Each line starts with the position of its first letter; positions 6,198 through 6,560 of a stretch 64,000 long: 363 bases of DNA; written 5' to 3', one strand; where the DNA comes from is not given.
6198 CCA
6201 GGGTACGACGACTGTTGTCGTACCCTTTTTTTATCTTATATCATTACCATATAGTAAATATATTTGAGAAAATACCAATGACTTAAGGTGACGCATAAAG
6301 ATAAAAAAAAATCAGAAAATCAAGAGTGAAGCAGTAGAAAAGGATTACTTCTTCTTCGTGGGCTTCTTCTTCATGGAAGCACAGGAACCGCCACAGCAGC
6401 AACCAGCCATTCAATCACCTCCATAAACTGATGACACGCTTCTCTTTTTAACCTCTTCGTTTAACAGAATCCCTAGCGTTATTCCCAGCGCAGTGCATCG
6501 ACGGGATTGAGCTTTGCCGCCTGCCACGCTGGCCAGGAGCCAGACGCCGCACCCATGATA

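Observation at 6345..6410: SD-led 21-aa Cys-rich/Lys-tailed micro-ORF as terminal gene of a MacB-type ABC exporter operon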

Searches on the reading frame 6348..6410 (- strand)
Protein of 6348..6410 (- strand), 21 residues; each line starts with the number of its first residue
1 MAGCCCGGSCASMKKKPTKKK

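Call 6: search_protein_families(library=ncbifam, proteins=[window:6348-6410:-], max_evalue=1)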
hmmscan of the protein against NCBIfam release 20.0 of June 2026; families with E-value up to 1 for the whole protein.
seq(21 aa): 0 families

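Call 7: search_protein_families(library=pfam, proteins=[window:6348-6410:-], max_evalue=1)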
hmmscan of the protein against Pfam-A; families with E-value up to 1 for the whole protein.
seq(21 aa): 0 families

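Call 33: search_solved_structures(query=window:6348-6410:-, max_evalue=10)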
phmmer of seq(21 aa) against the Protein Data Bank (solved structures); distinct sequences matched with E-value up to 10: 1.
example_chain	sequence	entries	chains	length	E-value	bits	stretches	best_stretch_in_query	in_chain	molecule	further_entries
6ay8_A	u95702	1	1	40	7.3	10.5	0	5-16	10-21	Potassium channel toxin alpha-KTx 15.8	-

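Call 34: search_protein_families(library=phrogs, proteins=[window:6348-6410:-], max_evalue=10)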
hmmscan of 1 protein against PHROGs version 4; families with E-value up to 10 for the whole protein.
seq(21 aa): 0 families

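Call 50: search_dna_similar(query=window:6348-6410:-, collection=plasmids, mode=protein, max_evalue=10, max_rows=10)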
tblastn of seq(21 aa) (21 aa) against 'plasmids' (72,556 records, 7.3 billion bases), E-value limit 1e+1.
No match.

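Call 51: search_dna_similar(query=window:6348-6410:-, collection=phages, mode=protein, max_evalue=10, max_rows=10)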
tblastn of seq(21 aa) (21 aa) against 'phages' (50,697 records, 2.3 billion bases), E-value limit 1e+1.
No match.
